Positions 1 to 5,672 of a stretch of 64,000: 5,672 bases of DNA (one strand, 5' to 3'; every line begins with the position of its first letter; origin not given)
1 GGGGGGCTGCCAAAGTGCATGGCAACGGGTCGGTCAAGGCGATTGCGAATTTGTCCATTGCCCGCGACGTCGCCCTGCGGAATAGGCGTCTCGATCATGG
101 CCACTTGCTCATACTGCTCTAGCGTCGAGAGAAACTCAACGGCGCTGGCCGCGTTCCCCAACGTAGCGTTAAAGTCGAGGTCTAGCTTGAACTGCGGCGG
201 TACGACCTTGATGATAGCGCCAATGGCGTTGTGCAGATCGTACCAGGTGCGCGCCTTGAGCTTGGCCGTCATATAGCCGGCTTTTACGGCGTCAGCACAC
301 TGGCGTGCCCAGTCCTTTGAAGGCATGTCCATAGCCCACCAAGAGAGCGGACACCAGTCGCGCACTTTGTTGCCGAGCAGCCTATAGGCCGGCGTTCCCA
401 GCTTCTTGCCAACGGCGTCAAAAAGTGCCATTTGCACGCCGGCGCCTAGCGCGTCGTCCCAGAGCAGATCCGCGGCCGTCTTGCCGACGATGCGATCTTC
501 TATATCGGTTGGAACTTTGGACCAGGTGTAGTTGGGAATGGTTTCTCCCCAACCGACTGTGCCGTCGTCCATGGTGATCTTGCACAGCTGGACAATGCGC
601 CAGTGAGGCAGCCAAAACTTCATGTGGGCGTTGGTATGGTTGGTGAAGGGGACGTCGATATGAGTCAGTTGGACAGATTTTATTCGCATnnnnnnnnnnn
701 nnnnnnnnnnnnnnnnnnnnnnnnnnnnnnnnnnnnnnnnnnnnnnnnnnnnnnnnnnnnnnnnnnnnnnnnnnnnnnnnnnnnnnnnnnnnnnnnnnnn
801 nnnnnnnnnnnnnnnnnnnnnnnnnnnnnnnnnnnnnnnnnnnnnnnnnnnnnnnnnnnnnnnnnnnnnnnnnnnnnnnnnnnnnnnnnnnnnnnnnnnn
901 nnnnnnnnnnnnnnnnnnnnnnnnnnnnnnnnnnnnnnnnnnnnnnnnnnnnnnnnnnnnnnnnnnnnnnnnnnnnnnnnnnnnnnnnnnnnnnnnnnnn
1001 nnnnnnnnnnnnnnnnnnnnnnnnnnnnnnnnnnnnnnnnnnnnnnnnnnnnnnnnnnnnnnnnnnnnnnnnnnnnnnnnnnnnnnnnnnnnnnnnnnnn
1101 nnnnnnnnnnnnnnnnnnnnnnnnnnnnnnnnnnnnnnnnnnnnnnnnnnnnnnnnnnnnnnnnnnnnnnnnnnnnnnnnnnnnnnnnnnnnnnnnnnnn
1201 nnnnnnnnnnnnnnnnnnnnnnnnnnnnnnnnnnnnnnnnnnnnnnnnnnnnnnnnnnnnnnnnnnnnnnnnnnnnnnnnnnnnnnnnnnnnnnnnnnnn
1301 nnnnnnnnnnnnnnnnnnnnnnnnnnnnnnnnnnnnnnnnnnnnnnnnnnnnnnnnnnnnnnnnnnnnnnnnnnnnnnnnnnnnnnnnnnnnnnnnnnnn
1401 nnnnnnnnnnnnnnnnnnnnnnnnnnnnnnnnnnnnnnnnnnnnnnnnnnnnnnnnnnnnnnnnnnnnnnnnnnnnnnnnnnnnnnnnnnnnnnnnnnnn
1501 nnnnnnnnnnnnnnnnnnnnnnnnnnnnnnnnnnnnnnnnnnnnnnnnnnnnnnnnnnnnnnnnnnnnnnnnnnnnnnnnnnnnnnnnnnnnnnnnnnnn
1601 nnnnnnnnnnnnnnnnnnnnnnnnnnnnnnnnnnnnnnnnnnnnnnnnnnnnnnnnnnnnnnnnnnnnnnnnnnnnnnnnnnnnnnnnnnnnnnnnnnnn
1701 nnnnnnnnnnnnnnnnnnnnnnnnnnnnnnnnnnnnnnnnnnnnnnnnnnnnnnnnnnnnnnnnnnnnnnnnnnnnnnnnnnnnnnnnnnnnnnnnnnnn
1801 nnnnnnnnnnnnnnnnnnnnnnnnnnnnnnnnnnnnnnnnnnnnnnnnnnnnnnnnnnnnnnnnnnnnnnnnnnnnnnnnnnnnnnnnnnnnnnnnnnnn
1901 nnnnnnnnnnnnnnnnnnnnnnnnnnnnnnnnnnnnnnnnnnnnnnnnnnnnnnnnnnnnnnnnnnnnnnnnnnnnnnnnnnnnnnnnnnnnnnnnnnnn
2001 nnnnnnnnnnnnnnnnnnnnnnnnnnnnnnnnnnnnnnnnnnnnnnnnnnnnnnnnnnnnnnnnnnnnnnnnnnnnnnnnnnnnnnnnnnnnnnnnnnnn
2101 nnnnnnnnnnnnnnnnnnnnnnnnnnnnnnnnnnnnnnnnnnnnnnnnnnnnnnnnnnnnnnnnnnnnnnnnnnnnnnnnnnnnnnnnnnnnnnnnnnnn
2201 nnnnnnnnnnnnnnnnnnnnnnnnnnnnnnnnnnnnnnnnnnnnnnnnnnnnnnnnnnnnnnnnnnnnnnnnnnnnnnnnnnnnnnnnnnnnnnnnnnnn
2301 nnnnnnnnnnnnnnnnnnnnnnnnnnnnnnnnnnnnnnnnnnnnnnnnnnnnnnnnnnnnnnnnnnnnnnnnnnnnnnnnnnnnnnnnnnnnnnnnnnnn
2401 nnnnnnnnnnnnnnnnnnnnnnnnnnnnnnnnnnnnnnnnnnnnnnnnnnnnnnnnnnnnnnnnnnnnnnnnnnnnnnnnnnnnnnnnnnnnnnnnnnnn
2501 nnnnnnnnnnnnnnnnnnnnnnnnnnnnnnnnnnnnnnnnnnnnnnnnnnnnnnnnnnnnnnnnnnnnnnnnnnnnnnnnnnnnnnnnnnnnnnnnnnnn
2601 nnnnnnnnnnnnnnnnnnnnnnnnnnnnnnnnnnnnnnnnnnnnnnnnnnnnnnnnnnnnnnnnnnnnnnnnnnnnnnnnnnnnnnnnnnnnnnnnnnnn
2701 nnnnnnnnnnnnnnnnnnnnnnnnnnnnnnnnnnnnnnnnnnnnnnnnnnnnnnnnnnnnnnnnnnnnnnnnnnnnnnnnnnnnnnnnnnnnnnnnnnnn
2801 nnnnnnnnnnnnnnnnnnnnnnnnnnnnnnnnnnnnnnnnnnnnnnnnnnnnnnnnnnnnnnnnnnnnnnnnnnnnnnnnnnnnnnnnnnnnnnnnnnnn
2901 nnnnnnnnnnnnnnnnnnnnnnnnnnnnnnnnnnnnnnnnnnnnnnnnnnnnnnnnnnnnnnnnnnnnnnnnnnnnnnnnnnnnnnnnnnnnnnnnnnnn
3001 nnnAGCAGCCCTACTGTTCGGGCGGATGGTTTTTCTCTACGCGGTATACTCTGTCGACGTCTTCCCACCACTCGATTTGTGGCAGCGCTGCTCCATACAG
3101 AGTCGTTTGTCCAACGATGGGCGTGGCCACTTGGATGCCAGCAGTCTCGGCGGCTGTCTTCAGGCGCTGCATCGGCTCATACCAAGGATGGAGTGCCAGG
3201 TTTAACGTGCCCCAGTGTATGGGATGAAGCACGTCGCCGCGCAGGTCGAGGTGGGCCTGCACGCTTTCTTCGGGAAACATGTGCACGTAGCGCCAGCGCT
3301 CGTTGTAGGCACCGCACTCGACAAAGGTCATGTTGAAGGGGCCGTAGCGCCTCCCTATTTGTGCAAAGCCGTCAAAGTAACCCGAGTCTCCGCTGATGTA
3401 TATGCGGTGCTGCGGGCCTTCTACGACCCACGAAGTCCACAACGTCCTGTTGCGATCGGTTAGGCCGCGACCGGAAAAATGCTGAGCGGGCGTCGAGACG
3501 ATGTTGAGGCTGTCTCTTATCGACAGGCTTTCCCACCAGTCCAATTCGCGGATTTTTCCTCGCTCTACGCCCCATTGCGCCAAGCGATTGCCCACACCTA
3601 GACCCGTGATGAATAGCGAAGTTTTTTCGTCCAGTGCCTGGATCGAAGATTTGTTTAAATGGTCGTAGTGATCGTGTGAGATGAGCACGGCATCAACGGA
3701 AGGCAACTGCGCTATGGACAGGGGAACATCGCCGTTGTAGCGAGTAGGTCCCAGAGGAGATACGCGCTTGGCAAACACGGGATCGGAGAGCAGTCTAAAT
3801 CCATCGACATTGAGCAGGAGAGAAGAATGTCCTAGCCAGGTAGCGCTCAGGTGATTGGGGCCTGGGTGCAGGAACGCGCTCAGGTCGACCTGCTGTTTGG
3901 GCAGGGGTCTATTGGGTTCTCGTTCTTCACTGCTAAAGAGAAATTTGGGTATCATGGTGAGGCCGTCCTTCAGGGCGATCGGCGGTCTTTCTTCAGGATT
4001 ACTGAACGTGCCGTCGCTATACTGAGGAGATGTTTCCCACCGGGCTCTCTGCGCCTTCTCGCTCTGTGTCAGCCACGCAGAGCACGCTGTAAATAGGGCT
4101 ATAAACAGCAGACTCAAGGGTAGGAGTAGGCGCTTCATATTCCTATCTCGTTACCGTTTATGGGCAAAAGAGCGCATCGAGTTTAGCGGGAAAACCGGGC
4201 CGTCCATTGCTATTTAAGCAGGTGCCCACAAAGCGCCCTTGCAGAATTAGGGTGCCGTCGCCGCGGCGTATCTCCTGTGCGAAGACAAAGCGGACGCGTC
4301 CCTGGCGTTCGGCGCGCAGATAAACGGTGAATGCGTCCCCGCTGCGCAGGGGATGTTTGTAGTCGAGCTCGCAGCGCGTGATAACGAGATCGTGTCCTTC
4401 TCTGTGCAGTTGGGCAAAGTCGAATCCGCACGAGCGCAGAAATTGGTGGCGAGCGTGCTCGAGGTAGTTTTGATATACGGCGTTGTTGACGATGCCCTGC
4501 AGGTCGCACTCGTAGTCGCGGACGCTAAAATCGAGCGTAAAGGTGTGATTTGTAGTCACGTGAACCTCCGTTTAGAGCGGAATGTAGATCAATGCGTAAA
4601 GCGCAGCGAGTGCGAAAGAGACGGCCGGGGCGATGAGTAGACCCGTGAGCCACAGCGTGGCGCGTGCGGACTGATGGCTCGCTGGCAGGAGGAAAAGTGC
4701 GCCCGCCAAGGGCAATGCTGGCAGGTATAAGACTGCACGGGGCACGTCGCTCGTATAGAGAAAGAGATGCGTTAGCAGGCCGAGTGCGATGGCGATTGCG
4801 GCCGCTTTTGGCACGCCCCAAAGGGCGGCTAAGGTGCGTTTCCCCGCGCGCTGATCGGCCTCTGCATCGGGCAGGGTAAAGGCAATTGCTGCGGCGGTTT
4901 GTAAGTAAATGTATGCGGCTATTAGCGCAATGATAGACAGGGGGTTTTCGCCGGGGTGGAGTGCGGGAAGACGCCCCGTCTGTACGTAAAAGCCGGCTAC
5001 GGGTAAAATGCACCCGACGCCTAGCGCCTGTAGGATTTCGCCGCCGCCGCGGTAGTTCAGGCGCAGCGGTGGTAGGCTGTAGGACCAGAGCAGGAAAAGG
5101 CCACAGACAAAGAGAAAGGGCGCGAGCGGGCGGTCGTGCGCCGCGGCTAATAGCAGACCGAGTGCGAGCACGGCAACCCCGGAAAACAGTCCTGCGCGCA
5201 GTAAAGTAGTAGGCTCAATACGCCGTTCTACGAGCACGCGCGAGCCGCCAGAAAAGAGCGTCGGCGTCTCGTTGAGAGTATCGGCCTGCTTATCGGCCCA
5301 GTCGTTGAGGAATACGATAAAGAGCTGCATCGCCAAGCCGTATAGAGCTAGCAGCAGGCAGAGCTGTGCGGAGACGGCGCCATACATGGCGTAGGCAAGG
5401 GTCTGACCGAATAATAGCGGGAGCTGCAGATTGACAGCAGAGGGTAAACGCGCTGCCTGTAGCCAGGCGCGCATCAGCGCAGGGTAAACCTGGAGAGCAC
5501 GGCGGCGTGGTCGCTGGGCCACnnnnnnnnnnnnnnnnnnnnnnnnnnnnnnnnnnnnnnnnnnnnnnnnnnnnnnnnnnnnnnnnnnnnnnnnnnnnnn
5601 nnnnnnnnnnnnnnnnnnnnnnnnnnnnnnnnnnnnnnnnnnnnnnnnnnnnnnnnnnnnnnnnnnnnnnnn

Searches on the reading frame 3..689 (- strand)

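Call 42: search_protein_families(library=pfam, proteins=[window:3-689:-], max_evalue=0.00001)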
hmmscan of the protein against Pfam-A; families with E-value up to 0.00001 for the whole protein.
window:3-689:- (229 aa): 1 family
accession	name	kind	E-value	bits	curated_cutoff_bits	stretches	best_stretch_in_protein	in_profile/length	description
PF13378.12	MR_MLE_C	-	5.7e-08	33.2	29.4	1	127-224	2-101/219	Enolase C-terminal domain-like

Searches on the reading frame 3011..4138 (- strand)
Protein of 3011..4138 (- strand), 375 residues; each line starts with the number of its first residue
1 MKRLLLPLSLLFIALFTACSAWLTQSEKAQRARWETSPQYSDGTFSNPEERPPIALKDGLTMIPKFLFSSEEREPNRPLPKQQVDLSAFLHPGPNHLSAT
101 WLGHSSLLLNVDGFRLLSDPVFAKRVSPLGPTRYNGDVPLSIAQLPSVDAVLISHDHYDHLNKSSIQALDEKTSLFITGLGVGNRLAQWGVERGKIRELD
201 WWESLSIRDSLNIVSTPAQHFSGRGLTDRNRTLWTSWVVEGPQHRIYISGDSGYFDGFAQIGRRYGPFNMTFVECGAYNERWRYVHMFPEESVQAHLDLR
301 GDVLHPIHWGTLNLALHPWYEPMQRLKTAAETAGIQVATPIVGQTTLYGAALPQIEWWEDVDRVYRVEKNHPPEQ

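Call 42: search_protein_families(library=pfam, proteins=[window:3011-4138:-], max_evalue=0.00001)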
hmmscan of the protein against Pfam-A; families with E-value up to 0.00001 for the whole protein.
window:3011-4138:- (375 aa): 2 families
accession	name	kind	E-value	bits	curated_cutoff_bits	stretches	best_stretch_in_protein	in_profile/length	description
PF12706.13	Lactamase_B_2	-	6e-41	140.7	27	1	115-309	2-200/200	Beta-lactamase superfamily domain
PF13483.12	Lactamase_B_3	-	1.9e-12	47.9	24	1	100-254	3-113/160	Beta-lactamase superfamily domain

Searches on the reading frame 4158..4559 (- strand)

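Call 42: search_protein_families(library=pfam, proteins=[window:4158-4559:-], max_evalue=0.00001)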
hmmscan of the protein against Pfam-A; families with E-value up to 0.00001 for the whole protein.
window:4158-4559:- (133 aa): 2 families
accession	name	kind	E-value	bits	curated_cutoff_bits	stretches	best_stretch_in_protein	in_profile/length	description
PF13279.12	4HBT_2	-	1.3e-17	64.8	25.5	1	13-127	1-118/122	Thioesterase-like superfamily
PF03061.28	4HBT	-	7.6e-17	61.8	20.6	1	21-104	1-77/79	Thioesterase superfamily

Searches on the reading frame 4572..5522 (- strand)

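Call 42: search_protein_families(library=pfam, proteins=[window:4572-5522:-], max_evalue=0.00001)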
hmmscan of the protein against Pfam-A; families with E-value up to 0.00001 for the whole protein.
window:4572-5522:- (316 aa): 1 family
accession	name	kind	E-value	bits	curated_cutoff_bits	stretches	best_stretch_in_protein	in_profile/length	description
PF01040.23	UbiA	-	1.2e-22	80.8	34.2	1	34-278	3-226/250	UbiA prenyltransferase family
